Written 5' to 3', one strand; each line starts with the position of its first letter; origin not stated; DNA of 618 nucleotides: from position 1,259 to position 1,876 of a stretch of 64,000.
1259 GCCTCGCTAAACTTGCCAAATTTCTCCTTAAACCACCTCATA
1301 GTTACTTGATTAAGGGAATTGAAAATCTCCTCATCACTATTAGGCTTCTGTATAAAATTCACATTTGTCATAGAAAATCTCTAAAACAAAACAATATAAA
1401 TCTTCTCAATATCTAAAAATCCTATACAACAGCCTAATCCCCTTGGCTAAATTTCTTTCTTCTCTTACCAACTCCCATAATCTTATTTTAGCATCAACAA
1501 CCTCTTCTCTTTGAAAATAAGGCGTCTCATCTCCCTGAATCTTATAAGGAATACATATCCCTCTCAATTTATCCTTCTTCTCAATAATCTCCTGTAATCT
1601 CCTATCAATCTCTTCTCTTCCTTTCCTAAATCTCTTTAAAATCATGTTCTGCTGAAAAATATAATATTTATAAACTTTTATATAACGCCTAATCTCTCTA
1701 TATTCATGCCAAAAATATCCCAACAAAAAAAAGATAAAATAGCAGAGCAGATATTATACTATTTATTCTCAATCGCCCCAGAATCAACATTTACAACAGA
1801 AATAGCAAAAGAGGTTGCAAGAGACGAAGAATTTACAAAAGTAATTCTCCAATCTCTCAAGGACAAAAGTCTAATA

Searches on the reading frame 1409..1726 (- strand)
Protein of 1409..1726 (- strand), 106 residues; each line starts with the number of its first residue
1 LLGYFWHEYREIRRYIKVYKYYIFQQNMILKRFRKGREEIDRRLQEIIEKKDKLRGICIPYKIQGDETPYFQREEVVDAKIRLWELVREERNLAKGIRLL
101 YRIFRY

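Call 103: search_protein_families(library=pfam, alignment_id=A7, max_evalue=0.00001)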
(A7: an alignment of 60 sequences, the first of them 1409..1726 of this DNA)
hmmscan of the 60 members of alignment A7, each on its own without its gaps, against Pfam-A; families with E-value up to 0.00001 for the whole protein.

A. member 1, window:1409-1726:- (106 aa): 0 families

B. families by the number of members that match (of 60 scanned): 45 families (the first 25 are shown)
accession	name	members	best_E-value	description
PF00482.28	T2SSF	2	5.7e-17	Type II secretion system (T2SS), protein F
PF00750.26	tRNA-synt_1d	1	3.5e-51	tRNA synthetases class I (R), catalytic domain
PF00227.31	Proteasome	1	6.8e-44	Proteasome subunit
PF07992.20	Pyr_redox_2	1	8.3e-44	Pyridine nucleotide-disulphide oxidoreductase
PF00437.27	T2SSE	1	1.9e-31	Type II/IV secretion system protein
PF09249.16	tRNA_NucTransf2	1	4.1e-29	tRNA nucleotidyltransferase, second domain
PF05746.21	DALR_1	1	3.8e-27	DALR anticodon binding domain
PF04073.20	tRNA_edit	1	2.5e-25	Aminoacyl-tRNA editing domain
PF10996.14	Beta-Casp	1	4.7e-24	Beta-Casp domain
PF13738.12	Pyr_redox_3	1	7.8e-24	Pyridine nucleotide-disulphide oxidoreductase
PF09845.14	OapC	1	1.2e-22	Origin-associated protein OapC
PF00462.30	Glutaredoxin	1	1.2e-20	Glutaredoxin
PF03485.21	Arg_tRNA_synt_N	1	2.4e-19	Arginyl tRNA synthetase N terminal domain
PF07521.17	RMMBL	1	2.9e-17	Zn-dependent metallo-hydrolase RNA specificity domain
PF09846.14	OapB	1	1.7e-16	Origin-associated protein OapB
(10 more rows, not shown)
